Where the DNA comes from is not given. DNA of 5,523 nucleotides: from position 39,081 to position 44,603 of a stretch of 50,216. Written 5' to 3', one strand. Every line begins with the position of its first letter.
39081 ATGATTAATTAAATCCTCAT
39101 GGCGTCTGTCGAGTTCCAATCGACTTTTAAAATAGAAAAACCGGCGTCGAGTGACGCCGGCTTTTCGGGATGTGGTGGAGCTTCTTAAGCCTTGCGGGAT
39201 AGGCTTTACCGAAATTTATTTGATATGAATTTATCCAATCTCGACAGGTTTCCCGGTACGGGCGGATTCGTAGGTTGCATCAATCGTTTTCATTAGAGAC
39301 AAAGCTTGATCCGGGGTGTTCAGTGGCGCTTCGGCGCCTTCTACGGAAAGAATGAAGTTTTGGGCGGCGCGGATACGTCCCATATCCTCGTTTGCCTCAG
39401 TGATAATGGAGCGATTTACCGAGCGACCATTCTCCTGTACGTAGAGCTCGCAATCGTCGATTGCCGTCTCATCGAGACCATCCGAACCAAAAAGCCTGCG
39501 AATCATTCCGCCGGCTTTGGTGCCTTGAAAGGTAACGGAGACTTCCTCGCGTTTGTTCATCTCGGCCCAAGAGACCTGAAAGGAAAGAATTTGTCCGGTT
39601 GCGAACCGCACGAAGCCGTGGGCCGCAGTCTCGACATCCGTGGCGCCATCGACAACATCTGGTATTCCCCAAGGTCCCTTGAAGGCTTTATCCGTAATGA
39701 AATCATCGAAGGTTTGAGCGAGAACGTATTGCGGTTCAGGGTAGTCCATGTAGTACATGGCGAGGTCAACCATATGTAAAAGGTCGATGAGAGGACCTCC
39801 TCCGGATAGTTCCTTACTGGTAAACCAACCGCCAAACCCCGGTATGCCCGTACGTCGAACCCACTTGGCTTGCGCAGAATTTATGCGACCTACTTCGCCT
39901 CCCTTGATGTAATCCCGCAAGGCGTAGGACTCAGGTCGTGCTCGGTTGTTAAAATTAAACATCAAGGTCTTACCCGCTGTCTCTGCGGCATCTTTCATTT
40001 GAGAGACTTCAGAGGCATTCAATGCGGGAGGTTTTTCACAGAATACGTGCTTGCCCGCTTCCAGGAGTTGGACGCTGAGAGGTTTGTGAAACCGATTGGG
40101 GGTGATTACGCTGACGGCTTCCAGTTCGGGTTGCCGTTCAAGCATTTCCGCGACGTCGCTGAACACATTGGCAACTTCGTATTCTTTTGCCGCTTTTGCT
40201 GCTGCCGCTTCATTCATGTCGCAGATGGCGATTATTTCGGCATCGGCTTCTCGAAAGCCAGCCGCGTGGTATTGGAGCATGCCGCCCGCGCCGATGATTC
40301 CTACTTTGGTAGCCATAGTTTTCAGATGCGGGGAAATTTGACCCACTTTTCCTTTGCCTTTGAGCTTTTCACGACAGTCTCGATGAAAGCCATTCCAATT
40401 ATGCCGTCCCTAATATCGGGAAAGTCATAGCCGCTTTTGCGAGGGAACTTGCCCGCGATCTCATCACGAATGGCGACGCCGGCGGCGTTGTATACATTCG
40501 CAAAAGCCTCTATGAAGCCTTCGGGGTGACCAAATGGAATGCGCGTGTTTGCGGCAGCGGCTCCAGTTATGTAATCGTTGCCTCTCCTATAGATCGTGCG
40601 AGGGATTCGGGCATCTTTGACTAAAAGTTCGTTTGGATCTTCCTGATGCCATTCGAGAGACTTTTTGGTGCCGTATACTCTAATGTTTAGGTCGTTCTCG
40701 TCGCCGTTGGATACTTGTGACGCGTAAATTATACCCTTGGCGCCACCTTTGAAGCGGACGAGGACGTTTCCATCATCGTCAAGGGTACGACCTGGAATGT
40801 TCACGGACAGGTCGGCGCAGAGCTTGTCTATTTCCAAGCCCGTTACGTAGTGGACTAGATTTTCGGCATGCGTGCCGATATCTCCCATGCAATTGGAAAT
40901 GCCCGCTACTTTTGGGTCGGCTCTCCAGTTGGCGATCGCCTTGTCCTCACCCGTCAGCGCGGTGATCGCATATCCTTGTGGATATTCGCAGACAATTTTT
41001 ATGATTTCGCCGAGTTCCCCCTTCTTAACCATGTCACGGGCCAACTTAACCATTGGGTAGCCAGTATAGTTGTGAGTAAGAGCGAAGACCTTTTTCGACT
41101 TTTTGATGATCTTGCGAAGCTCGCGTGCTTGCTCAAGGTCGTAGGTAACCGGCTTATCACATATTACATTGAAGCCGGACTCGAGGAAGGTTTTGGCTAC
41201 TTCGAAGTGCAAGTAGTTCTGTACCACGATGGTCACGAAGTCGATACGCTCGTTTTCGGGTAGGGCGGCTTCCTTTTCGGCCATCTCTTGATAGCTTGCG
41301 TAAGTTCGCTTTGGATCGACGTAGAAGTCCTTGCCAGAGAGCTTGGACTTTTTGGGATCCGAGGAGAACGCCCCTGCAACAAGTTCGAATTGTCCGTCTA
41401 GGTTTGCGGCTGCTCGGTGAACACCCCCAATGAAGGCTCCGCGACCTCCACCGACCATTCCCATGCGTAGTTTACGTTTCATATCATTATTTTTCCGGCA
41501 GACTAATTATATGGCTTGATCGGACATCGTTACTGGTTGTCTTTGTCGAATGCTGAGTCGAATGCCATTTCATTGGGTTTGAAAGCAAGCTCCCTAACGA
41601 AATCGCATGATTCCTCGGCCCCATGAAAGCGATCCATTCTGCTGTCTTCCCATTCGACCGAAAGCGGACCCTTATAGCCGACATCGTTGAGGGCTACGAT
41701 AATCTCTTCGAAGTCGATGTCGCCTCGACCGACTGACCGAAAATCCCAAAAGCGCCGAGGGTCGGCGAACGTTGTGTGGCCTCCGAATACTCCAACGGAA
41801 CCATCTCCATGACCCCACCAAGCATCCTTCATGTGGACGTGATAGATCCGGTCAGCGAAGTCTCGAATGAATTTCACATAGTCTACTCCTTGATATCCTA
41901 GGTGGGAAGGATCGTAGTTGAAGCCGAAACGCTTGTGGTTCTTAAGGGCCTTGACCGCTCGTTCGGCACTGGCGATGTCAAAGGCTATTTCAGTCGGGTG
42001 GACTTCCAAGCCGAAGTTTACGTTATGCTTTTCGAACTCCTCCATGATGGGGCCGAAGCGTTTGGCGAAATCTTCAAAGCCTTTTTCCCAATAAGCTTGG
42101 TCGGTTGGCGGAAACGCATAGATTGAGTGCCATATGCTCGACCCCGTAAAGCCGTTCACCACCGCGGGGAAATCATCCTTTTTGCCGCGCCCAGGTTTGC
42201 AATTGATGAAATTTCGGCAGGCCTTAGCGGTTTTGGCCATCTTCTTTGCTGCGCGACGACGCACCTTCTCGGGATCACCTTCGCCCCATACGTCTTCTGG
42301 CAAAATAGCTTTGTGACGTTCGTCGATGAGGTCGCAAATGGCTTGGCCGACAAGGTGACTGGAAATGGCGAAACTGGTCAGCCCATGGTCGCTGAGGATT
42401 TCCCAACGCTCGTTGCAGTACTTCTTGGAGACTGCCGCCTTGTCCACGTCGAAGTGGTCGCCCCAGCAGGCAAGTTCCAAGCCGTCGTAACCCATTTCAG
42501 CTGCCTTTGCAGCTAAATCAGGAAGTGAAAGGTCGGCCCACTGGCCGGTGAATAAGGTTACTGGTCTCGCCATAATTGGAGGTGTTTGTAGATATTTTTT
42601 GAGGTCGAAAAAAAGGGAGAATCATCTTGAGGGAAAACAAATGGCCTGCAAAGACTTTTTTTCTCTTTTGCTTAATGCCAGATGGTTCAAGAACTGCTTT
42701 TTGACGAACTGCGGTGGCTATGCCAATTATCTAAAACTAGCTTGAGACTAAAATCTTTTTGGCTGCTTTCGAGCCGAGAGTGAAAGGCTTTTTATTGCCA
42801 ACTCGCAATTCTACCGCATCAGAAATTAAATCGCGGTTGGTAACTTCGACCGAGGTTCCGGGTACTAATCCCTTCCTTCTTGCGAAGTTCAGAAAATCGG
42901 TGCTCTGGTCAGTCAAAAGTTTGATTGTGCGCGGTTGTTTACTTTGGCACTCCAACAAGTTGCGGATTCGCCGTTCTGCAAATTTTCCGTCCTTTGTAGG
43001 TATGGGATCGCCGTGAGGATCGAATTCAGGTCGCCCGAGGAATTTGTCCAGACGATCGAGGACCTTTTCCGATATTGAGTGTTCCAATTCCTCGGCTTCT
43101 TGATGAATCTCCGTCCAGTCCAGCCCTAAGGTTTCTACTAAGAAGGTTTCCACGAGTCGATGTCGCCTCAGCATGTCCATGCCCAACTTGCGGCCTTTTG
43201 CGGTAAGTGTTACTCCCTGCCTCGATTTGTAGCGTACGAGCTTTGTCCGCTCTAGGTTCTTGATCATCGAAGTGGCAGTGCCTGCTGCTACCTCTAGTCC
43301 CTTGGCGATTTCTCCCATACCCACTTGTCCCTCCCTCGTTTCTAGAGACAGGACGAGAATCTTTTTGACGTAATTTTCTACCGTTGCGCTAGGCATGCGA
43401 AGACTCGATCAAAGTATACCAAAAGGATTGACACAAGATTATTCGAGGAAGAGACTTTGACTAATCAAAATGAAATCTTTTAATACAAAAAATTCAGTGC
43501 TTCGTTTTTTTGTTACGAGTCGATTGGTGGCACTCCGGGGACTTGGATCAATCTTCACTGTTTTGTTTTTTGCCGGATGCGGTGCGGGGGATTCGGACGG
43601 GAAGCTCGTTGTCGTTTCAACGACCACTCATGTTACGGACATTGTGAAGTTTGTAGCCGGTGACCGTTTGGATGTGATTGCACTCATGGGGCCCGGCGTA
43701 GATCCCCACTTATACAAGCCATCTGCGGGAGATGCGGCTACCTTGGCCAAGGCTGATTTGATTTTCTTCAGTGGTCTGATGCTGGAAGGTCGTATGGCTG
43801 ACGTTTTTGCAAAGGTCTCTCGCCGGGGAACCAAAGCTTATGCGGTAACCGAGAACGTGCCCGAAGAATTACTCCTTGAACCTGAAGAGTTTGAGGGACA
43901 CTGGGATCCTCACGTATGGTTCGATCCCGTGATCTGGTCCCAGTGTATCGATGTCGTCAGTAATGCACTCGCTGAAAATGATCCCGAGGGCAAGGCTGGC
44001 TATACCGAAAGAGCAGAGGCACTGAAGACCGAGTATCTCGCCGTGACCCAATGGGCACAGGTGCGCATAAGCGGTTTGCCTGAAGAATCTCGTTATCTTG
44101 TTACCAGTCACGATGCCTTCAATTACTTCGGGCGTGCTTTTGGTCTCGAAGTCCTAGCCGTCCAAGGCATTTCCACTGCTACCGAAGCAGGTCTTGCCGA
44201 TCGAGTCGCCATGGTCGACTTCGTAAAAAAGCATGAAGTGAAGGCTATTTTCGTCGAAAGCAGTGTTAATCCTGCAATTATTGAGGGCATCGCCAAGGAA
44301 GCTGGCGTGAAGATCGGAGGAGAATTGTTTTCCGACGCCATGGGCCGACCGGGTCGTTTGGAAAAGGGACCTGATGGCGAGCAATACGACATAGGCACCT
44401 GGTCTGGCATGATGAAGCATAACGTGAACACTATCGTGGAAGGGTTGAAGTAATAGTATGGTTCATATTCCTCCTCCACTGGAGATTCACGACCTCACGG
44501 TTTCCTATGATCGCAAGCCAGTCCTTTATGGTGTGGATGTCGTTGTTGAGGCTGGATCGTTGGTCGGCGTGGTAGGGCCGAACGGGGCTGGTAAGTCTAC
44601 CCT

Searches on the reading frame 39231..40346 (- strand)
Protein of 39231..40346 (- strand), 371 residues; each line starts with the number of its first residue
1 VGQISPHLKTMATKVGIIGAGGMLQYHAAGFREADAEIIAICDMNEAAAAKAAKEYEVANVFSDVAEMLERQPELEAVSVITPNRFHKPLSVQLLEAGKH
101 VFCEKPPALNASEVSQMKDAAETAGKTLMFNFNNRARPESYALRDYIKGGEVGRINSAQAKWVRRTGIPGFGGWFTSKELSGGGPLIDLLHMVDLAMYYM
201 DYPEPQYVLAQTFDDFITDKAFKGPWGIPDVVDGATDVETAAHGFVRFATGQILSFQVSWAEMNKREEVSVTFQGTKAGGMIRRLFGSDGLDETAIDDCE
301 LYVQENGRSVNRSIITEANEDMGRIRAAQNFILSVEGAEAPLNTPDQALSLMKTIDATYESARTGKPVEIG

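Call 65: search_protein_families(library=pfam, proteins=[window:39231-40346:-], max_evalue=0.001)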
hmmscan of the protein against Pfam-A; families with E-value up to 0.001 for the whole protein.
window:39231-40346:- (371 aa): 4 families
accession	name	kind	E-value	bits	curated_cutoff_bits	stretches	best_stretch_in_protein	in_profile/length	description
PF01408.29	GFO_IDH_MocA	-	6.6e-30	104.7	24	1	14-132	2-120/120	Oxidoreductase family, NAD-binding Rossmann fold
PF02894.22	GFO_IDH_MocA_C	-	1.4e-14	54.9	22.9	1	145-370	2-218/218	Oxidoreductase family, C-terminal alpha/beta domain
PF22725.1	GFO_IDH_MocA_C3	-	1.4e-13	51.3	27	1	142-278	3-121/124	GFO/IDH/MocA C-terminal domain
PF03807.23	F420_oxidored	-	4.3e-05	24.5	21.6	1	14-71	1-59/94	NADP oxidoreductase coenzyme F420-dependent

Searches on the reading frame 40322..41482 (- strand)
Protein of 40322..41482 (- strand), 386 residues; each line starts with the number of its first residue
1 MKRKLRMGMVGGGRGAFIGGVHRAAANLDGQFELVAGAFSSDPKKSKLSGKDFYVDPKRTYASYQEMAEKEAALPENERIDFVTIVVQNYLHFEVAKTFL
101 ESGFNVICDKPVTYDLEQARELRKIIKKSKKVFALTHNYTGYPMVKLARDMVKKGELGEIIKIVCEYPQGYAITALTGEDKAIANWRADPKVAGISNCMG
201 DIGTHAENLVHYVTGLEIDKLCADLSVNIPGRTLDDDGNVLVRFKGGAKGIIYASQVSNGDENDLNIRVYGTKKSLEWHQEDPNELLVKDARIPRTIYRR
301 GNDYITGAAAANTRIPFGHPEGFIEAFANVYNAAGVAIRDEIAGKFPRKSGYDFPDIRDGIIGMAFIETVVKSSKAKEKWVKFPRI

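Call 65: search_protein_families(library=pfam, proteins=[window:40322-41482:-], max_evalue=0.001)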
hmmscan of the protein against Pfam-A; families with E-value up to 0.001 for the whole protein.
window:40322-41482:- (386 aa): 3 families
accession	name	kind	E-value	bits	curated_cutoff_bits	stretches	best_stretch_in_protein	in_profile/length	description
PF22725.1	GFO_IDH_MocA_C3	-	2e-23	83.2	27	1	146-277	2-124/124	GFO/IDH/MocA C-terminal domain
PF01408.29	GFO_IDH_MocA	-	4.4e-19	69.8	24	1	5-136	1-119/120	Oxidoreductase family, NAD-binding Rossmann fold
PF02894.22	GFO_IDH_MocA_C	-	1.3e-14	55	22.9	1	149-382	1-217/218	Oxidoreductase family, C-terminal alpha/beta domain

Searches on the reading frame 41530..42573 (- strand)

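Call 65: search_protein_families(library=pfam, proteins=[window:41530-42573:-], max_evalue=0.001)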
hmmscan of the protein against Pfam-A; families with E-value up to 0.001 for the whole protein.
window:41530-42573:- (347 aa): 1 family
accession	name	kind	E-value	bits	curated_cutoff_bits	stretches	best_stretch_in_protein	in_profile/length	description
PF01261.30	AP_endonuc_2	-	1.7e-35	123.3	31.1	1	22-328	2-248/249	Xylose isomerase-like TIM barrel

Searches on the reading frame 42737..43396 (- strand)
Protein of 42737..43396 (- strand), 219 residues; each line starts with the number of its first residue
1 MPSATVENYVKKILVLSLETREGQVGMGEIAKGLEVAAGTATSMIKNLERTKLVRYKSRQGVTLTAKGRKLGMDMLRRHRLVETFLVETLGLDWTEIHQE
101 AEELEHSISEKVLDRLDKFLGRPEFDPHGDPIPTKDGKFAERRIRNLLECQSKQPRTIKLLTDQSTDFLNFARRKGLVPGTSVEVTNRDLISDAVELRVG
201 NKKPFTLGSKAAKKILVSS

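Call 65: search_protein_families(library=pfam, proteins=[window:42737-43396:-], max_evalue=0.001)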
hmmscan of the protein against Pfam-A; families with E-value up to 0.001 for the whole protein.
window:42737-43396:- (219 aa): 3 families
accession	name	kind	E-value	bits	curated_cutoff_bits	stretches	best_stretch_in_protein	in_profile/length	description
PF02742.21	Fe_dep_repr_C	-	2.8e-32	111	27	1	65-134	1-70/70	Iron dependent repressor, metal binding and dimerisation domain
PF04023.20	FeoA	-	2.4e-09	37.5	23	1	146-218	2-73/74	FeoA domain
PF01325.25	Fe_dep_repress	-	8.4e-08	32.7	26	1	3-62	3-60/60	Iron dependent repressor, N-terminal DNA binding domain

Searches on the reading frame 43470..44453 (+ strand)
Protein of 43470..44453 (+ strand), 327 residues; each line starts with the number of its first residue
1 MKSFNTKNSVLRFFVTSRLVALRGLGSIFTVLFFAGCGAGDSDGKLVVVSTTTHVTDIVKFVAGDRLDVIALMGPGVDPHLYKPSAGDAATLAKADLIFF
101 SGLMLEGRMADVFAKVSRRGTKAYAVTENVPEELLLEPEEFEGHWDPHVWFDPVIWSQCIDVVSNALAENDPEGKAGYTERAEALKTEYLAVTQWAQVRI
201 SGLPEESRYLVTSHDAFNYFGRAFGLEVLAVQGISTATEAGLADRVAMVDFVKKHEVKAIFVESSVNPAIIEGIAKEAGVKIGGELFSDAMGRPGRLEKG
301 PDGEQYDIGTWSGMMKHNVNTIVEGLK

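Call 65: search_protein_families(library=pfam, proteins=[window:43470-44453:+], max_evalue=0.001)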
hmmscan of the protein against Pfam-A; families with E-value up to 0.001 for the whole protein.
window:43470-44453:+ (327 aa): 1 family
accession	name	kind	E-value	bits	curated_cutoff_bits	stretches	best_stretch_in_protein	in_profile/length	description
PF01297.22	ZnuA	-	3.3e-73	246.9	29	1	48-325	1-263/263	Zinc-uptake complex component A periplasmic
